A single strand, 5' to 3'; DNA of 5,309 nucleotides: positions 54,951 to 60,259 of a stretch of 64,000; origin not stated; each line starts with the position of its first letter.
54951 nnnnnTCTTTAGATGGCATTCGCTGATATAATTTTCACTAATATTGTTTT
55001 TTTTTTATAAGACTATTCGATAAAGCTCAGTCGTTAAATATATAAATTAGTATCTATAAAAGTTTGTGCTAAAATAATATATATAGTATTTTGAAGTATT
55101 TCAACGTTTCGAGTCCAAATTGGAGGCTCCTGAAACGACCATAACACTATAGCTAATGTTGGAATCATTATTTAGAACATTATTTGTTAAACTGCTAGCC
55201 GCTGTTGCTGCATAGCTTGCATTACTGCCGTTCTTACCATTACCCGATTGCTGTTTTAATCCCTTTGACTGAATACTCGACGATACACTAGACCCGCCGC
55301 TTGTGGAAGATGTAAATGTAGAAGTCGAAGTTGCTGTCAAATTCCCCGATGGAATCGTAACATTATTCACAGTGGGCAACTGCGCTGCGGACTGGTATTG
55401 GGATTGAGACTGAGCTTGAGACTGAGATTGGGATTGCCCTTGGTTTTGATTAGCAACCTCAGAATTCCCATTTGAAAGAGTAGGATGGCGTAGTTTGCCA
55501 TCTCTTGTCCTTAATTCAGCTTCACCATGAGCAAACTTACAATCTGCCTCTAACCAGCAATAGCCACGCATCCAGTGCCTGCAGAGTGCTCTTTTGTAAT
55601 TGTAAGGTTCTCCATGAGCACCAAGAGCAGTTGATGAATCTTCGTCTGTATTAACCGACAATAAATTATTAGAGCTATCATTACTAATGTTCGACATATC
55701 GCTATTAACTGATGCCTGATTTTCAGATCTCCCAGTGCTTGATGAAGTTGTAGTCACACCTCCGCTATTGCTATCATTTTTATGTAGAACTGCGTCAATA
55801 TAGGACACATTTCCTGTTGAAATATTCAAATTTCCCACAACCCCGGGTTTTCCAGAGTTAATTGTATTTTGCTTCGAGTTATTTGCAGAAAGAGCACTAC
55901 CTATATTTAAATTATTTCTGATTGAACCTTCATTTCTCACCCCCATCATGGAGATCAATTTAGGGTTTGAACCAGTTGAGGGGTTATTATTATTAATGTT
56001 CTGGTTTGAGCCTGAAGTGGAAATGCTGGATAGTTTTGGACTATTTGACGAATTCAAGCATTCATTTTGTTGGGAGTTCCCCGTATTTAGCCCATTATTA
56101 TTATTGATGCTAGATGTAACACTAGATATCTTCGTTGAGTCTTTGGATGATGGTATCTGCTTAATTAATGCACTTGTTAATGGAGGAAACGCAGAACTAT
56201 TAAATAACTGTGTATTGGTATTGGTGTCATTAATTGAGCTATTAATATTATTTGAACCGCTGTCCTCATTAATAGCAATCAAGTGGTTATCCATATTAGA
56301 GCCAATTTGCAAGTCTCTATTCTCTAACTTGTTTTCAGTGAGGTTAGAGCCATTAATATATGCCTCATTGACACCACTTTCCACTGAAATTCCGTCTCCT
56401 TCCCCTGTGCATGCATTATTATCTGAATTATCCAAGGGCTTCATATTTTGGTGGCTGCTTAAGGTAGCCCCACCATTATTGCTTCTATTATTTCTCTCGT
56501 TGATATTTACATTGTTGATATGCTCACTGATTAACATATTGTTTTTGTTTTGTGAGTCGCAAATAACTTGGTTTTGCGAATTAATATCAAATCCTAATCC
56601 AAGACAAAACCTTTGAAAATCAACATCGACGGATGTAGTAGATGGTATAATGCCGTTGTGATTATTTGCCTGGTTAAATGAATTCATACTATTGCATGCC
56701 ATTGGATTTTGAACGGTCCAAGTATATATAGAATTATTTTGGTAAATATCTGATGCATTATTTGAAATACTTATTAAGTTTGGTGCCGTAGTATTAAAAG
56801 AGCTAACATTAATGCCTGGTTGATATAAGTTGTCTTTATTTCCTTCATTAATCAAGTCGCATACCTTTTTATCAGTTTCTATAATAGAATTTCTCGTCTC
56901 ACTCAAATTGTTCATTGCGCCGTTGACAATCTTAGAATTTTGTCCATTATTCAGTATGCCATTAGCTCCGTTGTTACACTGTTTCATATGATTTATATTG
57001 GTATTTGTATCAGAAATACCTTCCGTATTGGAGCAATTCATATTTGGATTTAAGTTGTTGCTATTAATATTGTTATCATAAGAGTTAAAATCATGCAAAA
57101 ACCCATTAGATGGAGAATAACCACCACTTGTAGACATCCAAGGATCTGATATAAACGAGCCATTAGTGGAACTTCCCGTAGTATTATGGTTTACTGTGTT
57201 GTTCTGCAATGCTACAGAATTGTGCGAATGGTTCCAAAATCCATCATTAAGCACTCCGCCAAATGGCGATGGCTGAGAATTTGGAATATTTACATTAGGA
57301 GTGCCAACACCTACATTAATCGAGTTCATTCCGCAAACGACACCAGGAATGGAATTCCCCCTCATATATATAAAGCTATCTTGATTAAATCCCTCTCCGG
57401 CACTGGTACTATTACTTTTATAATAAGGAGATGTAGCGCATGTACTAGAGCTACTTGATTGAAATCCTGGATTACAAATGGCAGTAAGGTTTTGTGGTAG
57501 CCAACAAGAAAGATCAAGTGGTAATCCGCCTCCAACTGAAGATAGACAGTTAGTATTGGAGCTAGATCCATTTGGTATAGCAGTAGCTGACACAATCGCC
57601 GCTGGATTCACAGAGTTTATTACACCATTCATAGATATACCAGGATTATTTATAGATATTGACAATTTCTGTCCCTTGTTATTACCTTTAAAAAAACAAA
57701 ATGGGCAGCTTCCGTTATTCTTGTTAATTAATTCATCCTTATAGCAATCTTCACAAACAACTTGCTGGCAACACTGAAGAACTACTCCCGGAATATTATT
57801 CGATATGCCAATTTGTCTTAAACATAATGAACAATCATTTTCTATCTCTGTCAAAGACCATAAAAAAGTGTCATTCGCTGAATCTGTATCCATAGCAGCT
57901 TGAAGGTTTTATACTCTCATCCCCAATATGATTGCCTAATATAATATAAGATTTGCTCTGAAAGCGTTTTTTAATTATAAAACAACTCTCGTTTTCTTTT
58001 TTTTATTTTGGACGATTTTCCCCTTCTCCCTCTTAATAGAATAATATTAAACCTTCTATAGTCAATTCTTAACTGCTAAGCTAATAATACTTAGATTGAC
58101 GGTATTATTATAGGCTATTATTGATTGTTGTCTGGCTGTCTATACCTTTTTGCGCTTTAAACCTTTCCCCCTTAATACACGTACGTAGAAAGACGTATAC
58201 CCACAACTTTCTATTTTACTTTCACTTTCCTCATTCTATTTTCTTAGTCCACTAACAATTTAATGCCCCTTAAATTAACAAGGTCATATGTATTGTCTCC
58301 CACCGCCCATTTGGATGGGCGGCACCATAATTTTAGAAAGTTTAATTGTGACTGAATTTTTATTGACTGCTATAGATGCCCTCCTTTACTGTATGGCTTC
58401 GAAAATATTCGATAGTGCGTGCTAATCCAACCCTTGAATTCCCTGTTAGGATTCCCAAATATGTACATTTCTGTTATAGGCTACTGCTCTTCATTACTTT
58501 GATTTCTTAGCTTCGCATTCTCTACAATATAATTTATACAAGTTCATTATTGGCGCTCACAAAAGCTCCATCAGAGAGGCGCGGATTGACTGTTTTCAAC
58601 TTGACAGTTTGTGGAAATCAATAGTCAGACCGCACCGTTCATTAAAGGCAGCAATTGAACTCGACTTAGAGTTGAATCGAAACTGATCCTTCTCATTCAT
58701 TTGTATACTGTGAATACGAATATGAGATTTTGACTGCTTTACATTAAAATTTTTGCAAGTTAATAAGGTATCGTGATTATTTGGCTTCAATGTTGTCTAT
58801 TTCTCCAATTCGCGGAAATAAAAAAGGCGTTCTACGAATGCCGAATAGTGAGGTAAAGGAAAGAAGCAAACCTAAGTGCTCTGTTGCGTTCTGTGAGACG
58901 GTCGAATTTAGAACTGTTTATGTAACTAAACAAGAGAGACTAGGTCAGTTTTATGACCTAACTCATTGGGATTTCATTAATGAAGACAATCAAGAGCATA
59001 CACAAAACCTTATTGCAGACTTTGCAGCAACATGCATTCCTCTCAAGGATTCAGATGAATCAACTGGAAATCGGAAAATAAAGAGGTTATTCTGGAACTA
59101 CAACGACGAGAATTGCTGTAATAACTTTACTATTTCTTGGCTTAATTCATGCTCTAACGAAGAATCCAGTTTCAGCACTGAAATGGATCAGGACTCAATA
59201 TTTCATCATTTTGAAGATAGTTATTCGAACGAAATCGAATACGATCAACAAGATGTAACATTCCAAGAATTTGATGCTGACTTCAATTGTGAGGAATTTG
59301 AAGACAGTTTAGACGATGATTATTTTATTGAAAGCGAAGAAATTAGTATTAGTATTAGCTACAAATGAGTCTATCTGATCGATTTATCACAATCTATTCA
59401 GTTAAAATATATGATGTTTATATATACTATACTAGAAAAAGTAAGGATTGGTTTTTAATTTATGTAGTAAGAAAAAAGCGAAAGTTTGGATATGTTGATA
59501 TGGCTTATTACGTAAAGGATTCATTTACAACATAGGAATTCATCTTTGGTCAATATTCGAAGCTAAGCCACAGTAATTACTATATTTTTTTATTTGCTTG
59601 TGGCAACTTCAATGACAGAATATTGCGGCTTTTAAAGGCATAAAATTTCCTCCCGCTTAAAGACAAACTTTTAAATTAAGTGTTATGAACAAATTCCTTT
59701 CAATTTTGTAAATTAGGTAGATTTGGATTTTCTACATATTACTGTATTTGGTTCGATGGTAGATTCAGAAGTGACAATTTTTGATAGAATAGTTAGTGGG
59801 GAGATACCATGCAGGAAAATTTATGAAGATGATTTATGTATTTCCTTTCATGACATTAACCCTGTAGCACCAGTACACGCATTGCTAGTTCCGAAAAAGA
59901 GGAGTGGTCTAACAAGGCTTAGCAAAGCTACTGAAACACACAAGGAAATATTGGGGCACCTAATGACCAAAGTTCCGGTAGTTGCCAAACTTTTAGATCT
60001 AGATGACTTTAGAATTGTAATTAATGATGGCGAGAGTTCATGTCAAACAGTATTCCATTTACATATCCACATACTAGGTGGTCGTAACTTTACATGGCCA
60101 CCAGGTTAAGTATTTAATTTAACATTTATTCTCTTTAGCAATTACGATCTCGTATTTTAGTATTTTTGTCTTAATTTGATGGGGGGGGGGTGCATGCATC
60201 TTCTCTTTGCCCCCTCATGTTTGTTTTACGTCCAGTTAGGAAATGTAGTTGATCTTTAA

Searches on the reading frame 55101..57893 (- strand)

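Call 22: search_protein_families(library=pfam, proteins=[window:55101-57893:-], max_evalue=0.00001)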
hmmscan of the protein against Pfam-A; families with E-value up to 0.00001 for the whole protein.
window:55101-57893:- (930 aa): 1 family
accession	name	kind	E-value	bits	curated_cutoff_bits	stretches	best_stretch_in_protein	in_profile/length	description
PF00642.30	zf-CCCH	-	1.3e-08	35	20.5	1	766-791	1-27/27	Zinc finger C-x8-C-x5-C-x3-H type (and similar)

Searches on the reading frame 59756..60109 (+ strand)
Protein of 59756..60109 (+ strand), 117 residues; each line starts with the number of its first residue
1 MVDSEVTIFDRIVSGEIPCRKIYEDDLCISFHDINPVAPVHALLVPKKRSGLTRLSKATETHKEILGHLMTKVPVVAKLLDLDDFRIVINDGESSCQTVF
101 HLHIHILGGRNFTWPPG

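Call 22: search_protein_families(library=pfam, proteins=[window:59756-60109:+], max_evalue=0.00001)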
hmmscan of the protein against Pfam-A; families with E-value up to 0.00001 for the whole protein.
window:59756-60109:+ (117 aa): 2 families
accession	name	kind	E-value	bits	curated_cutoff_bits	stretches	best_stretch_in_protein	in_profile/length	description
PF01230.28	HIT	-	3.1e-25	89.1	21.5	1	15-111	2-97/98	HIT domain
PF11969.13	DcpS_C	-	6.4e-18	65.7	24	1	7-108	2-101/114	Scavenger mRNA decapping enzyme C-term binding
